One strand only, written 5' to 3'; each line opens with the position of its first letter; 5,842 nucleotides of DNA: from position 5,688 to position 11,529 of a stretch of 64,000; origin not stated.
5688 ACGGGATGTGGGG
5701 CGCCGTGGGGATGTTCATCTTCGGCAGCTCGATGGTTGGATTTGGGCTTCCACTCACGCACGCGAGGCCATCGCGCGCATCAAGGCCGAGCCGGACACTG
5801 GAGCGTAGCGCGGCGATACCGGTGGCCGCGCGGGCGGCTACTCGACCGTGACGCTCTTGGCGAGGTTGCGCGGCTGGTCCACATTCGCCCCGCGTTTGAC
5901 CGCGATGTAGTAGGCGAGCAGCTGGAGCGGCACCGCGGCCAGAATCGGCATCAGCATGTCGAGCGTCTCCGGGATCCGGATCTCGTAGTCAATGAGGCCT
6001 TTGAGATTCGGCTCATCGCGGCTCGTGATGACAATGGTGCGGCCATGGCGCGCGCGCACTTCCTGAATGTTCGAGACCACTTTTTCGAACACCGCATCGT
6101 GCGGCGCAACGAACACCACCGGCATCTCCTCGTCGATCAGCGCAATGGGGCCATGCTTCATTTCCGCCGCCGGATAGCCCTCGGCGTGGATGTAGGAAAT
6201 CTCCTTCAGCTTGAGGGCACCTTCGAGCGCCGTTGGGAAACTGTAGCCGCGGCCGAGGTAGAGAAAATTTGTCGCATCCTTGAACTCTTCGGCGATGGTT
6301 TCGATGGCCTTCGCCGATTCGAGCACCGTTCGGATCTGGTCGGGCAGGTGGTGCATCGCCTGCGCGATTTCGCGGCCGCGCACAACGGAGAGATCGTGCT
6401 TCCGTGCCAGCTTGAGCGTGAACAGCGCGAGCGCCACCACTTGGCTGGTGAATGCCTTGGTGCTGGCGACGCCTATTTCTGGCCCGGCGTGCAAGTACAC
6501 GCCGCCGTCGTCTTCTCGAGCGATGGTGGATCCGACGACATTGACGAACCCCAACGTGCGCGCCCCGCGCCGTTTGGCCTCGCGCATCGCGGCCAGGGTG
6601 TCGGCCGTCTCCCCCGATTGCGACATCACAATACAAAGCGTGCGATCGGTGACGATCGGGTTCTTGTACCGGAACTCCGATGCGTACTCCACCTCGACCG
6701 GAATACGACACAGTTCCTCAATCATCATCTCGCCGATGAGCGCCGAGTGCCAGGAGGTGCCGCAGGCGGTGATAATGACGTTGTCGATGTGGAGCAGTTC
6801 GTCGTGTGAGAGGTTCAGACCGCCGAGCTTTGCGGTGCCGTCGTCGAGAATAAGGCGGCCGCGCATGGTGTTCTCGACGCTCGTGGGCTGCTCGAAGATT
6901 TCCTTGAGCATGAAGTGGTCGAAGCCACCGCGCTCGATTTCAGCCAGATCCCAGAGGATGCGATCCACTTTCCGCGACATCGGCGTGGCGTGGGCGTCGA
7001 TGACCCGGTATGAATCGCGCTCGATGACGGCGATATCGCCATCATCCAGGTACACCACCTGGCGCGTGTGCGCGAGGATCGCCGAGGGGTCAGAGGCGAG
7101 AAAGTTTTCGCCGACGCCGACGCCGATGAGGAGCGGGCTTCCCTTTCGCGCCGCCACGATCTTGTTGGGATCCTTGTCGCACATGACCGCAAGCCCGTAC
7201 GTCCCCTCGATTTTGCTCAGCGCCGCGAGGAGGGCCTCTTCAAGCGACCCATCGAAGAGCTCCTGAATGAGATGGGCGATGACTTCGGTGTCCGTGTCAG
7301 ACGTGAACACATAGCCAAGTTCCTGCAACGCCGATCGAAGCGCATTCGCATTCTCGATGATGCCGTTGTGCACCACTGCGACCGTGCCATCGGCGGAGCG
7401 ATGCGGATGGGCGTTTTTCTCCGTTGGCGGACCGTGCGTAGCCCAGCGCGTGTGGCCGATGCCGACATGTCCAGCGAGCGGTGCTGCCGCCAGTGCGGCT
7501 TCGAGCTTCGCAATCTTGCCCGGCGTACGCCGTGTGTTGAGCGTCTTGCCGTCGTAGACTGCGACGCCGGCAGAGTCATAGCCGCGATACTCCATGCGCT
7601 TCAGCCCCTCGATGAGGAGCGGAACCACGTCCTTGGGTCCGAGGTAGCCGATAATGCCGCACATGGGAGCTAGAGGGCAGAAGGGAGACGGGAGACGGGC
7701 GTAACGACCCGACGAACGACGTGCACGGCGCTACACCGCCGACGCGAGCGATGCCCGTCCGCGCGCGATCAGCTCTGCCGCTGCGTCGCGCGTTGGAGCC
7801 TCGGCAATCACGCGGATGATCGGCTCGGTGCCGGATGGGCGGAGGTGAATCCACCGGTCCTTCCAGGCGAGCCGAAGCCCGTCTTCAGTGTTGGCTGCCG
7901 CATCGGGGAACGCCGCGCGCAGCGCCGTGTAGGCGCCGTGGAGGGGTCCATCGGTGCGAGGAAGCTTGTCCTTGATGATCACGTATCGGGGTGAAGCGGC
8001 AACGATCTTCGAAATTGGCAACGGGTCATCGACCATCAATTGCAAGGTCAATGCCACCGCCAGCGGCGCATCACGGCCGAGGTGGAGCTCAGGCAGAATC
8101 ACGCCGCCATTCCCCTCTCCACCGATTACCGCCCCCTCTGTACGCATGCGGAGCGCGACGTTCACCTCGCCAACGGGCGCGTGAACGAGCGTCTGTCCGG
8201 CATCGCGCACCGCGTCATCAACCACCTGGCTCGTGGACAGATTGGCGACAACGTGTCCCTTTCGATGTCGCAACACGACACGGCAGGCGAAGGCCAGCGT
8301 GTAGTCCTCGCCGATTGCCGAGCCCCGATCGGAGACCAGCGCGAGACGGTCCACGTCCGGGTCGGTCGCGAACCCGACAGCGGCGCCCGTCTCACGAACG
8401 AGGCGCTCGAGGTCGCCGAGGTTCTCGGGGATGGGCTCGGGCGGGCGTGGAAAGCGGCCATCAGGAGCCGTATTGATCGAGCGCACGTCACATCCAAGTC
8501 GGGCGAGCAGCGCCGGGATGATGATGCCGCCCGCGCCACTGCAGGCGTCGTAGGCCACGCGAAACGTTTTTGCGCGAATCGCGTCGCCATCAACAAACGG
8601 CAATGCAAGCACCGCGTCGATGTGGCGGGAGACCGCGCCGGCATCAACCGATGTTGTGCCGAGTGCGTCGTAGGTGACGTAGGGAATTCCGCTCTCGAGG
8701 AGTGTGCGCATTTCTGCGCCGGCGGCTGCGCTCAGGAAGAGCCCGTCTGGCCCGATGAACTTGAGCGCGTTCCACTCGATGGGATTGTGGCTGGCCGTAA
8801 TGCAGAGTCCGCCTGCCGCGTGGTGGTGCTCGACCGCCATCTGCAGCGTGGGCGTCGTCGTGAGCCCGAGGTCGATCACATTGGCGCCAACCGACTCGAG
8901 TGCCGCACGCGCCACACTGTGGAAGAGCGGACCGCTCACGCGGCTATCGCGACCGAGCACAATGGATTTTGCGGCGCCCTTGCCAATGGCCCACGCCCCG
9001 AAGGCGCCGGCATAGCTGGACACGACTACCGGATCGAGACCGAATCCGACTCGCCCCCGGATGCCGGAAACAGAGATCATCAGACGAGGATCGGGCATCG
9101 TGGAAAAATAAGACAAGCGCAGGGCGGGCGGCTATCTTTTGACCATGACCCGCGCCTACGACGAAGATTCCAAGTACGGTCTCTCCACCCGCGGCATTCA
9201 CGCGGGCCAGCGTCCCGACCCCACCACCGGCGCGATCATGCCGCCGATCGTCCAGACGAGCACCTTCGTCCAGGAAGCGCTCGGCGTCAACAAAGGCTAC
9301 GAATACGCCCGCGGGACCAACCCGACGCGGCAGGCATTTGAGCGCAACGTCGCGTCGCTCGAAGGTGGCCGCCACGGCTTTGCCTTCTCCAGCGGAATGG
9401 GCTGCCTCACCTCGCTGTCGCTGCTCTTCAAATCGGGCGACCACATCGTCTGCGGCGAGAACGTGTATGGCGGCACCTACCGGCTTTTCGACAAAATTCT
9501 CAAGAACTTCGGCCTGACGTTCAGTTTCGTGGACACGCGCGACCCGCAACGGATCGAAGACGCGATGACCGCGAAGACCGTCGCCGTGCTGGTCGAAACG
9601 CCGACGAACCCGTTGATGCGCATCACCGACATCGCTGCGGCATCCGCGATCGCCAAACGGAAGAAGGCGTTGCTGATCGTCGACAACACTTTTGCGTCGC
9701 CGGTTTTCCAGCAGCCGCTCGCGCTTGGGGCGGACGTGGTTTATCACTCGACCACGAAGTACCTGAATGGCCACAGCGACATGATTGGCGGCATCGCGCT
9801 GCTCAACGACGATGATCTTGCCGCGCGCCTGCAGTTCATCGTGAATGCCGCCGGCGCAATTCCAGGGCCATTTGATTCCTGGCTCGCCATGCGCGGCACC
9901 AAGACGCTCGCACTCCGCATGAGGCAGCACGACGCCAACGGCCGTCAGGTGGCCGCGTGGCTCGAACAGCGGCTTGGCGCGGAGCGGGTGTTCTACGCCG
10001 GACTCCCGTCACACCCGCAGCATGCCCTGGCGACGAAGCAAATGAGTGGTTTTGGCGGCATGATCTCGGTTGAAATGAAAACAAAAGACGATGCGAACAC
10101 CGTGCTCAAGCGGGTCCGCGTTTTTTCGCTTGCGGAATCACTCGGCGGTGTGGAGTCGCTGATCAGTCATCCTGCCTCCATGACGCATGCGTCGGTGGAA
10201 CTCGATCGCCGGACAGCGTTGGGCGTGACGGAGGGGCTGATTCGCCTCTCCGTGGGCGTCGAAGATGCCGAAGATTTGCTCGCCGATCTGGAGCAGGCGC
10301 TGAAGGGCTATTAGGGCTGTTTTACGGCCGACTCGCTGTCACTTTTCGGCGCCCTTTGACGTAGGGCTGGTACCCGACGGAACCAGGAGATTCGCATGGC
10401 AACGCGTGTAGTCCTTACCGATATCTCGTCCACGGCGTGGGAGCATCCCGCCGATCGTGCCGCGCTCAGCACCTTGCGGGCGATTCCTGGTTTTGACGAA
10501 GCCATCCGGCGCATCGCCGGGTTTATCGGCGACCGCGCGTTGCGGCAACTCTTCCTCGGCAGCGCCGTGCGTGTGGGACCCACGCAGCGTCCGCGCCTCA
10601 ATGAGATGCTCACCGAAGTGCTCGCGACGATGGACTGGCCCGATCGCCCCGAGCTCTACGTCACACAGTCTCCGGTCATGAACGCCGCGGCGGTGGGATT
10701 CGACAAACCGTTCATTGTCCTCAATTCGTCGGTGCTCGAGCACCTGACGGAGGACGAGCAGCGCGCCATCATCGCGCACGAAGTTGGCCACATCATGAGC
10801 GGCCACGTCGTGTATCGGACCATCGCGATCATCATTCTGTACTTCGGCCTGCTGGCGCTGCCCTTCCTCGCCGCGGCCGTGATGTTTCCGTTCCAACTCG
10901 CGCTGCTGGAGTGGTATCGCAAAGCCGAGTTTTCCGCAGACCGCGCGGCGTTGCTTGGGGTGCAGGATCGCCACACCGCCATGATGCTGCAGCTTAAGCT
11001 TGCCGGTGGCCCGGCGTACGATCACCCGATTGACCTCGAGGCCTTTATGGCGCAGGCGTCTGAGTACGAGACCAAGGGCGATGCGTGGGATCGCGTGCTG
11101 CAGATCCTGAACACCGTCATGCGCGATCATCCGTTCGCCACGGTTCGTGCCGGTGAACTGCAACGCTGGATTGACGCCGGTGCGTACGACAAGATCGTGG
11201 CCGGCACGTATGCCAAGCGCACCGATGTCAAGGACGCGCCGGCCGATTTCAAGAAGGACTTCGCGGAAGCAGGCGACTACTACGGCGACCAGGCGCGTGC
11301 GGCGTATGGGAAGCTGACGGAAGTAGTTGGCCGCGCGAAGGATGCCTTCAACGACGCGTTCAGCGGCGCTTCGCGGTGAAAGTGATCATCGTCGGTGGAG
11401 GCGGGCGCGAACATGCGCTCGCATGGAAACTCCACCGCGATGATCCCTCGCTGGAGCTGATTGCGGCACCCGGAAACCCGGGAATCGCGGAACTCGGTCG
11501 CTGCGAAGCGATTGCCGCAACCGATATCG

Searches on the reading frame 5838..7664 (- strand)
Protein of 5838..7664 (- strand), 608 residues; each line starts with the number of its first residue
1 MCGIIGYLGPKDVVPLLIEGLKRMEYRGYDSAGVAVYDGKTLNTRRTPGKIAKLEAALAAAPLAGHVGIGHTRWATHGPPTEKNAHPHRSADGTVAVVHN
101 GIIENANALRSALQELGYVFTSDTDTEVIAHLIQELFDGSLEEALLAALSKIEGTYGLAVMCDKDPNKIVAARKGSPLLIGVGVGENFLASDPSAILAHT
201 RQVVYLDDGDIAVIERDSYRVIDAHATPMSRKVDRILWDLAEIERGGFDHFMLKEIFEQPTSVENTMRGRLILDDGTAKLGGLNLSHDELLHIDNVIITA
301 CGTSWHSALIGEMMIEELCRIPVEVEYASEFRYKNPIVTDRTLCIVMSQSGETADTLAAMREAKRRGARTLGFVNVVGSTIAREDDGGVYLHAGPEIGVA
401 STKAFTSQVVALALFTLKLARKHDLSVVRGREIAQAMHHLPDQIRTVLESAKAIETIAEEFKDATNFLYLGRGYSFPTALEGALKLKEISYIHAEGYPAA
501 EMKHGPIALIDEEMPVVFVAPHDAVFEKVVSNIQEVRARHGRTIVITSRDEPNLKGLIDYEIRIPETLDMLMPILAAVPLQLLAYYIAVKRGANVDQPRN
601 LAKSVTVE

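Call 73: search_protein_families(library=pfam, proteins=[window:5838-7664:-], max_evalue=0.00001)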
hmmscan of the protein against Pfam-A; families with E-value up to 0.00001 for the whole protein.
window:5838-7664:- (608 aa): 3 families
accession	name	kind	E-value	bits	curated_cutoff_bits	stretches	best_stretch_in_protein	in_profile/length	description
PF01380.27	SIS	-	2.8e-56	189.3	25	2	290-416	2-129/131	SIS domain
PF13522.11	GATase_6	-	1.7e-19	70.5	27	1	65-180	10-118/130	Glutamine amidotransferase domain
PF13537.11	GATase_7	-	9.5e-16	58.4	25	1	81-197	9-122/123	Glutamine amidotransferase domain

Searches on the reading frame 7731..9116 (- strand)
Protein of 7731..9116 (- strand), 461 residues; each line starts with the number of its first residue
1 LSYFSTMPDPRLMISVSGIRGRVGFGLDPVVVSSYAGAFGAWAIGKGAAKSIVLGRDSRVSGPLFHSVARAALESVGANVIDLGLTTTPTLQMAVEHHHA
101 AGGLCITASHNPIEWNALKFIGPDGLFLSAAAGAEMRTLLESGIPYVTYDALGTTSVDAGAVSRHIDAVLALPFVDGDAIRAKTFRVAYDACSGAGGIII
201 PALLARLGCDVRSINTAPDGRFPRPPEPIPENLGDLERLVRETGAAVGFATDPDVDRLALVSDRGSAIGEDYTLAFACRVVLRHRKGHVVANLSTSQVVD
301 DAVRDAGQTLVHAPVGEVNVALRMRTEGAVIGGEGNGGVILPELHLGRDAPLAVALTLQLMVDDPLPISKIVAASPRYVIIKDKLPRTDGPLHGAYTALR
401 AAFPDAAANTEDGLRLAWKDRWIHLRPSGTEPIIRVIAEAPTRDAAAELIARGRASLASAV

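Call 73: search_protein_families(library=pfam, proteins=[window:7731-9116:-], max_evalue=0.00001)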
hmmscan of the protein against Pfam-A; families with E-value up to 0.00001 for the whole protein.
window:7731-9116:- (461 aa): 4 families
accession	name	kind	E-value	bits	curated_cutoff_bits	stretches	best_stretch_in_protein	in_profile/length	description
PF02878.22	PGM_PMM_I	-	2.3e-28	99.1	22.5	1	16-137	6-128/138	Phosphoglucomutase/phosphomannomutase, alpha/beta/alpha domain I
PF02879.22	PGM_PMM_II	-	1.2e-24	87.2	29.3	1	166-265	4-103/103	Phosphoglucomutase/phosphomannomutase, alpha/beta/alpha domain II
PF02880.22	PGM_PMM_III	-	2.9e-18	66.5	20.7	1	271-375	3-111/115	Phosphoglucomutase/phosphomannomutase, alpha/beta/alpha domain III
PF00408.26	PGM_PMM_IV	-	4.6e-09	36.6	23.1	1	405-451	24-63/68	Phosphoglucomutase/phosphomannomutase, C-terminal domain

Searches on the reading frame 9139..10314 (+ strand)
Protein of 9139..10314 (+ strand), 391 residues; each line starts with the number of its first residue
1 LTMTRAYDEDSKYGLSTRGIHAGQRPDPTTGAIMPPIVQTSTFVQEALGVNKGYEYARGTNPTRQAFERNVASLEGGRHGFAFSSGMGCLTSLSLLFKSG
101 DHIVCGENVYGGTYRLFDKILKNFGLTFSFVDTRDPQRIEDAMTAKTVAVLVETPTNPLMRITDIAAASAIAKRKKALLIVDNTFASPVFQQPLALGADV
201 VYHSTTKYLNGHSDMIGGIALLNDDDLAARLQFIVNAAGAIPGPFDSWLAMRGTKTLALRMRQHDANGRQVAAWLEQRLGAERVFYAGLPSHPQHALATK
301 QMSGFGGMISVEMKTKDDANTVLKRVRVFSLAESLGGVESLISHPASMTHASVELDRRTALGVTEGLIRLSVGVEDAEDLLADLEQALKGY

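Call 73: search_protein_families(library=pfam, proteins=[window:9139-10314:+], max_evalue=0.00001)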
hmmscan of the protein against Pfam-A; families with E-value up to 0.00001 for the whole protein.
window:9139-10314:+ (391 aa): 1 family
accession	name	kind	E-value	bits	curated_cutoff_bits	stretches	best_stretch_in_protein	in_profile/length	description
PF01053.26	Cys_Met_Meta_PP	-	2.1e-147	491.1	27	1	17-389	2-381/381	Cys/Met metabolism PLP-dependent enzyme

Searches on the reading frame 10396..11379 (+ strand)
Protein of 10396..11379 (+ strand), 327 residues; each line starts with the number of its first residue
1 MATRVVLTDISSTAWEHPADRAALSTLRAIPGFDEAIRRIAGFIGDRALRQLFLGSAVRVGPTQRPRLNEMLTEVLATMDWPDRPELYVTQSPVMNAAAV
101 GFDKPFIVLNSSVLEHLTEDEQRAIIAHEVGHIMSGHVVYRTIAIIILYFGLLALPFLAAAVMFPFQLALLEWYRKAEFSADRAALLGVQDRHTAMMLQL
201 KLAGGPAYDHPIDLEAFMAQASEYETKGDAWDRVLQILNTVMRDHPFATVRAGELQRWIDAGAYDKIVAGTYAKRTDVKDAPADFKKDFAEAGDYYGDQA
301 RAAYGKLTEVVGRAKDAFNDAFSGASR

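Call 73: search_protein_families(library=pfam, proteins=[window:10396-11379:+], max_evalue=0.00001)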
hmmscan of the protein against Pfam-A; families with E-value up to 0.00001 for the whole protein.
window:10396-11379:+ (327 aa): 2 families
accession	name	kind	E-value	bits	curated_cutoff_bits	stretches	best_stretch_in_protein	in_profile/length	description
PF01435.24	Peptidase_M48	-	1.7e-22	80.6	20.3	1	63-258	2-185/186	Peptidase family M48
PF05569.17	Peptidase_M56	-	6.4e-07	29.3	31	1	60-148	132-219/296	BlaR1 peptidase M56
